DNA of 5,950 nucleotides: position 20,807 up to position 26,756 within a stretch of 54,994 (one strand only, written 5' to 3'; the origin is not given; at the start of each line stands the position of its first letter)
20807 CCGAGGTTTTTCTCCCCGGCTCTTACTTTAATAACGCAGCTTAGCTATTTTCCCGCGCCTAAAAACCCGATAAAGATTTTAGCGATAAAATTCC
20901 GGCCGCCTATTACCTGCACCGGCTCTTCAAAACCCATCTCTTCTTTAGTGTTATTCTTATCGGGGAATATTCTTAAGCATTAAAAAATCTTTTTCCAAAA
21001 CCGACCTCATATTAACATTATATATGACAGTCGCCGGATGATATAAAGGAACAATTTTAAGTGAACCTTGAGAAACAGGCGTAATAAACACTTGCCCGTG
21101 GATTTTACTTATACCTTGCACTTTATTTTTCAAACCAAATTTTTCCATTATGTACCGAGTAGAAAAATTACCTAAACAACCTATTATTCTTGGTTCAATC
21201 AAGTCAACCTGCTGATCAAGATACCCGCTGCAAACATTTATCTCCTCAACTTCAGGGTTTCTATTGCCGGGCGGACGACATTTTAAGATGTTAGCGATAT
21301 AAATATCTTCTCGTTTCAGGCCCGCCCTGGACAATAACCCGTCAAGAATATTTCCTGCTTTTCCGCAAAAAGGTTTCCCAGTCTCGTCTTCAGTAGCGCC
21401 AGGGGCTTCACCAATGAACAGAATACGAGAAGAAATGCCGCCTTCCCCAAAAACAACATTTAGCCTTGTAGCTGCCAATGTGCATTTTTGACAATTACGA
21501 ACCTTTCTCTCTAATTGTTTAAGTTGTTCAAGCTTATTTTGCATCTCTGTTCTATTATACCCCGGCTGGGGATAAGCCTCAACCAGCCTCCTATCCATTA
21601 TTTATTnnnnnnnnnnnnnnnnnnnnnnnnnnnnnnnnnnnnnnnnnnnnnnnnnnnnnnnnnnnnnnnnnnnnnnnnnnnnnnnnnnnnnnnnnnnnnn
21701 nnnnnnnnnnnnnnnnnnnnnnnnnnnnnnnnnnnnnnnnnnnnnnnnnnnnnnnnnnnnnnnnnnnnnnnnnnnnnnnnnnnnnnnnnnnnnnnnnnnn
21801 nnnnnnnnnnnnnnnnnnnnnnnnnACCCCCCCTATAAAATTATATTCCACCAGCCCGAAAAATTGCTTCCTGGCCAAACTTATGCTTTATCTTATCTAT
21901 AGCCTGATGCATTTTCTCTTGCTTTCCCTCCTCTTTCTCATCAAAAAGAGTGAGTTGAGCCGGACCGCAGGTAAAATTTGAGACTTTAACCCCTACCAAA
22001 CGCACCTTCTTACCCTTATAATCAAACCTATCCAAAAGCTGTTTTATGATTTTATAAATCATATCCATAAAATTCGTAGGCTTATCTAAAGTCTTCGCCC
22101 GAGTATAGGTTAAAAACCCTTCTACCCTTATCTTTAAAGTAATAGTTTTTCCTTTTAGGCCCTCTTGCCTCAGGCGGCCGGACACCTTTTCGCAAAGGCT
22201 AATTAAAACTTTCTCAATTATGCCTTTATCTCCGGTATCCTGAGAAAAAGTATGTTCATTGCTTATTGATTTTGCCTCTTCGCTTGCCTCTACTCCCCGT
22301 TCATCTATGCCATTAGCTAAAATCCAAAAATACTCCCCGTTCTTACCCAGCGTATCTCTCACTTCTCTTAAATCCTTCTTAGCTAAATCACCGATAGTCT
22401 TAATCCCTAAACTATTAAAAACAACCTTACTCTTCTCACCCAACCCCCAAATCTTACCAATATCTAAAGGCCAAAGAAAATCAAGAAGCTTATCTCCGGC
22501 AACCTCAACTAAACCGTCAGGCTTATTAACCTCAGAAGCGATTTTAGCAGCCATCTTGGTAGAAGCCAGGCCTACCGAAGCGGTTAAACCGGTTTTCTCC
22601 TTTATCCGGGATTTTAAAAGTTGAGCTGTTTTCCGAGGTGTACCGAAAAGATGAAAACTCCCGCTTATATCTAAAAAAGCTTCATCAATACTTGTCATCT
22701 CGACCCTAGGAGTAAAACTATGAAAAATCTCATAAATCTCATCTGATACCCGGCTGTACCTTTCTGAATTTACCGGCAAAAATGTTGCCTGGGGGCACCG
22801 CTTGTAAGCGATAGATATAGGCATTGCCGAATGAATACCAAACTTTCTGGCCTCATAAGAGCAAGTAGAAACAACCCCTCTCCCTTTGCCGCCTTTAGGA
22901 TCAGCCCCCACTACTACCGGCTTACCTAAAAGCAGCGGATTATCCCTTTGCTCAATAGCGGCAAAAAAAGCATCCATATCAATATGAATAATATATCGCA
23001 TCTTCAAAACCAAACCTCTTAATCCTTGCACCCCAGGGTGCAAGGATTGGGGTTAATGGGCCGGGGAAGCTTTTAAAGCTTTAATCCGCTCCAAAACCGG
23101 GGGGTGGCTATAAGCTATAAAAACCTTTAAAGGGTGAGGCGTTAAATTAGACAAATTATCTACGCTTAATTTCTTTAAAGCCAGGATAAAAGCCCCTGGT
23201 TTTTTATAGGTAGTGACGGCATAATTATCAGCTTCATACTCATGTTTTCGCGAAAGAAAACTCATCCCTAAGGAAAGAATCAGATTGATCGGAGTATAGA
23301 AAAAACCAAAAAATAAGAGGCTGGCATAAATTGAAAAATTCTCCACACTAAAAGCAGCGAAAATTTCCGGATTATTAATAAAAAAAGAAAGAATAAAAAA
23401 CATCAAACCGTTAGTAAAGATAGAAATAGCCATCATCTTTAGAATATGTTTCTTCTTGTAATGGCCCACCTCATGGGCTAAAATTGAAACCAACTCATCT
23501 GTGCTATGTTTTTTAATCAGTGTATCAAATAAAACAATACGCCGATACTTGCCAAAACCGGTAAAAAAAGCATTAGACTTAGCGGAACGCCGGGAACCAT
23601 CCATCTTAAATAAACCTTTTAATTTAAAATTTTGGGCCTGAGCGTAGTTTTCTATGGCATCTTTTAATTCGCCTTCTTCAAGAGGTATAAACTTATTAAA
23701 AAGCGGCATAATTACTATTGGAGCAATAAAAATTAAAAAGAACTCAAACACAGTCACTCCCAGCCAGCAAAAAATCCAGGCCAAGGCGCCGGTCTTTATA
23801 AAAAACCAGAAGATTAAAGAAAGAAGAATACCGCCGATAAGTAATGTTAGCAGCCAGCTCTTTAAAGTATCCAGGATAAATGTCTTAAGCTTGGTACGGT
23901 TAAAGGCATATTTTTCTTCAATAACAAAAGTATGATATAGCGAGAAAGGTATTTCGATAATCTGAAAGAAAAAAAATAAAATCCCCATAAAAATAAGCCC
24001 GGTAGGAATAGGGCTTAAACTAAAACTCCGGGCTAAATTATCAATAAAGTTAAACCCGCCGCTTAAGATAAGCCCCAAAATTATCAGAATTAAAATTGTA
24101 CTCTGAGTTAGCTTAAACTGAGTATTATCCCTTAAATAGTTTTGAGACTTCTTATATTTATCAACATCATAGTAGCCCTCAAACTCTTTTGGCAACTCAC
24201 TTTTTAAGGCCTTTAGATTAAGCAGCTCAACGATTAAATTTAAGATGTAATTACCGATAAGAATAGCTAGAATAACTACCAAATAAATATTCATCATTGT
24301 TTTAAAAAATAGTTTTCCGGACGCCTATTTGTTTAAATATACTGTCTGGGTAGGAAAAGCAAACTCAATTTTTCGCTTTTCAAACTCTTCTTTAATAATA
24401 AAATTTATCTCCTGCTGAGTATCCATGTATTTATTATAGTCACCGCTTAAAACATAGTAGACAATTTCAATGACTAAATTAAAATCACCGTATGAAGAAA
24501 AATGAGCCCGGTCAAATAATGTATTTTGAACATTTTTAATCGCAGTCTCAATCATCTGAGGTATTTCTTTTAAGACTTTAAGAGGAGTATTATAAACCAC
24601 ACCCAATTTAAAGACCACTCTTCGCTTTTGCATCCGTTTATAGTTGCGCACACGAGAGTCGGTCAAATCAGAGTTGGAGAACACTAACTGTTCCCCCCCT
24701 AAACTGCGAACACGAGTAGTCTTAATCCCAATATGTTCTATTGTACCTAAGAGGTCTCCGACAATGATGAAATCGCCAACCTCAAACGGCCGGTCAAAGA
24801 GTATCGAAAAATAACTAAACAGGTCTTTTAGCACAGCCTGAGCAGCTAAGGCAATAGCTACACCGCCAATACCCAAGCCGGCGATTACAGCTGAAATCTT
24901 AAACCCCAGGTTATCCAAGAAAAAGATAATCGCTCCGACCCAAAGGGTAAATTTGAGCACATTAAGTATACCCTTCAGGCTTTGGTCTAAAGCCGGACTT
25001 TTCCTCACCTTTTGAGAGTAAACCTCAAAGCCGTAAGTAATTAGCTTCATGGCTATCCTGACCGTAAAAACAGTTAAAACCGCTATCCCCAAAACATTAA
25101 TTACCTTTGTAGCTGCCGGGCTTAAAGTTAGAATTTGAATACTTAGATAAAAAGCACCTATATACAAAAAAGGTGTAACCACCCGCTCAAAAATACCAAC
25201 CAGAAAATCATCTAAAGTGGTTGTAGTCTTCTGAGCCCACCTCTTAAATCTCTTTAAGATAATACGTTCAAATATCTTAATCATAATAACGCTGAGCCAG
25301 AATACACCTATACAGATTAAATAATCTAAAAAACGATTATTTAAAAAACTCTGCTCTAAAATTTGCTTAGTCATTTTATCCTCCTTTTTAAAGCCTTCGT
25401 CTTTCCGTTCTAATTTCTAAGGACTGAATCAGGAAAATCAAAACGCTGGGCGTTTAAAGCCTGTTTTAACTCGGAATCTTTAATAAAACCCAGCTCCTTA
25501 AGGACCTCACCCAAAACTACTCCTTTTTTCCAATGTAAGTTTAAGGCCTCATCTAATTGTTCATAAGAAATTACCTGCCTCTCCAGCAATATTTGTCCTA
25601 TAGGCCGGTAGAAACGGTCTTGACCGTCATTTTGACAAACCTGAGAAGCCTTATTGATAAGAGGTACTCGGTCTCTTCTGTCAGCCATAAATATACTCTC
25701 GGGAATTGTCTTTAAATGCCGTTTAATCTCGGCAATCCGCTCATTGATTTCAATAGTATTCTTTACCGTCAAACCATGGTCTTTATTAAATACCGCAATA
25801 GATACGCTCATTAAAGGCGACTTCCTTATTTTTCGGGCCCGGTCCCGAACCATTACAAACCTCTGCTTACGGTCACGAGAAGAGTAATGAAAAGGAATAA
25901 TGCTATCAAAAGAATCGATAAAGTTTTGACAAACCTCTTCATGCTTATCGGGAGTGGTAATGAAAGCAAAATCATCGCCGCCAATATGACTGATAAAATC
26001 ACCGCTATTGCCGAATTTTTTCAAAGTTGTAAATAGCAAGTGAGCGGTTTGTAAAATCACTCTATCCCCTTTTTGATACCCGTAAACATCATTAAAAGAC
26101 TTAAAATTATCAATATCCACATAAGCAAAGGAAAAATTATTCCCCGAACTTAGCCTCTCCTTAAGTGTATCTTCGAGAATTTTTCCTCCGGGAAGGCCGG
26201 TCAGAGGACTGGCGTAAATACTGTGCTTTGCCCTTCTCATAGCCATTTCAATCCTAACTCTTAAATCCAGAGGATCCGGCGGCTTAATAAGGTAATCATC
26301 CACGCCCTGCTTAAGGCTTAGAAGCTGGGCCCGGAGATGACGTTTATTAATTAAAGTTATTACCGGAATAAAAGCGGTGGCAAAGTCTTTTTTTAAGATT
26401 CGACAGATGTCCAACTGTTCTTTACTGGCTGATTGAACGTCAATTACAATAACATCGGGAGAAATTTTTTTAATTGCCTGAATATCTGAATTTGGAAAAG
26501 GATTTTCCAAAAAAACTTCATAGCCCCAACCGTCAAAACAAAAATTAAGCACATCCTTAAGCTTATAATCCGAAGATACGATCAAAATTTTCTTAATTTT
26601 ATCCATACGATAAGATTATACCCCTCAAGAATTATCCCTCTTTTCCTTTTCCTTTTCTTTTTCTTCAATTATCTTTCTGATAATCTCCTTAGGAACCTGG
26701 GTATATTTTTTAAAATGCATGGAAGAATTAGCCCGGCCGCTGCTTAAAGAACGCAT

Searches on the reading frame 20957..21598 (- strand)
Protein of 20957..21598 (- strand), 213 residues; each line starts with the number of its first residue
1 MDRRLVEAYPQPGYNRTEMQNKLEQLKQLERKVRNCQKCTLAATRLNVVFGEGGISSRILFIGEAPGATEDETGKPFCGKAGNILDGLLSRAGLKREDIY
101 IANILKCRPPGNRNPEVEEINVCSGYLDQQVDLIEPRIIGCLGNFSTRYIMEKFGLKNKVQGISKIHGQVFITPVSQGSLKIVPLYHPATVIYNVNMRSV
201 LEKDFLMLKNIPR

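Call 43: search_protein_families(library=pfam, proteins=[window:20957-21598:-], max_evalue=1e-8)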
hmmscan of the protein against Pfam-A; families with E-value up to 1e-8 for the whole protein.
window:20957-21598:- (213 aa): 1 family
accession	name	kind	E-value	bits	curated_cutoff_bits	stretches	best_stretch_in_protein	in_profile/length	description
PF03167.25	UDG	-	8e-33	113.9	24.3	1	50-197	1-127/141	Uracil DNA glycosylase superfamily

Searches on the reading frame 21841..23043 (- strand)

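Call 43: search_protein_families(library=pfam, proteins=[window:21841-23043:-], max_evalue=1e-8)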
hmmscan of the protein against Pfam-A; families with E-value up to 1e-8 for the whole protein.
window:21841-23043:- (400 aa): 2 families
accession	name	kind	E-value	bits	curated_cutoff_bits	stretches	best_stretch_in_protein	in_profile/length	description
PF00817.25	IMS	-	2.4e-51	174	23.2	1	21-171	1-148/148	impB/mucB/samB family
PF11799.13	IMS_C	-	7.2e-30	104.1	20.7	1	258-366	2-109/109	impB/mucB/samB family C-terminal domain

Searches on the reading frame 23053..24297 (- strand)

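Call 43: search_protein_families(library=pfam, proteins=[window:23053-24297:-], max_evalue=1e-8)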
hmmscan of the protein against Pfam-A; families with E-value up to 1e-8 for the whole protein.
window:23053-24297:- (414 aa): 2 families
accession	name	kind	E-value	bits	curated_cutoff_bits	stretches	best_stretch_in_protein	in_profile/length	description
PF16491.10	Peptidase_M48_N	-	6.6e-53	179.6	27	1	27-202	4-179/179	CAAX prenyl protease N-terminal, five membrane helices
PF01435.24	Peptidase_M48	-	2.5e-37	129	20.3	1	205-410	1-184/186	Peptidase family M48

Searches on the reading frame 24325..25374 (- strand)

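Call 43: search_protein_families(library=pfam, proteins=[window:24325-25374:-], max_evalue=1e-8)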
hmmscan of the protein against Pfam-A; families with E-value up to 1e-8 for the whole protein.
window:24325-25374:- (349 aa): 2 families
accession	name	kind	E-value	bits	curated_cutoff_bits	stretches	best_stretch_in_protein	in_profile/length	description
PF00924.24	MS_channel_2nd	-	2.9e-17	63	20.2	1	181-247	2-68/68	Mechanosensitive ion channel, beta-domain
PF21082.3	MS_channel_3rd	-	2.5e-11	44.3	21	1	253-338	1-88/88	Mechanosensitive ion channel MscS, C-terminal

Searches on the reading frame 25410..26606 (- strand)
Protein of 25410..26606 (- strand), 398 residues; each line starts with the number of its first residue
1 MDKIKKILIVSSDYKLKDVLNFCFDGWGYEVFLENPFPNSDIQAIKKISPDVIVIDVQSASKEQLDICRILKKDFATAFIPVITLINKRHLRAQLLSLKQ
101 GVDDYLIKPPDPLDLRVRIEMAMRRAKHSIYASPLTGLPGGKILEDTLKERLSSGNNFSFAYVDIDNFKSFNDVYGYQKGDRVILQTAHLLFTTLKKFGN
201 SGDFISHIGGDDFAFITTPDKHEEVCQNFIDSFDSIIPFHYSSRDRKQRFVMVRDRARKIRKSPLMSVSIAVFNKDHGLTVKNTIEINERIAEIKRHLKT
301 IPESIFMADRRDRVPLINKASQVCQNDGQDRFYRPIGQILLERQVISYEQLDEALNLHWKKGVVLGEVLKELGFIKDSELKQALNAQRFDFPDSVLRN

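Call 42: search_protein_families(library=pfam, proteins=[window:25410-26606:-], max_evalue=1e-8)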
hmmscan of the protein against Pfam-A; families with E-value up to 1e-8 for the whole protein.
window:25410-26606:- (398 aa): 1 family
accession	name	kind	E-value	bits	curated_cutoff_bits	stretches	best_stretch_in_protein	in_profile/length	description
PF00990.26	GGDEF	-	5.6e-15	55.9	23.8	1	134-223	5-94/161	Diguanylate cyclase, GGDEF domain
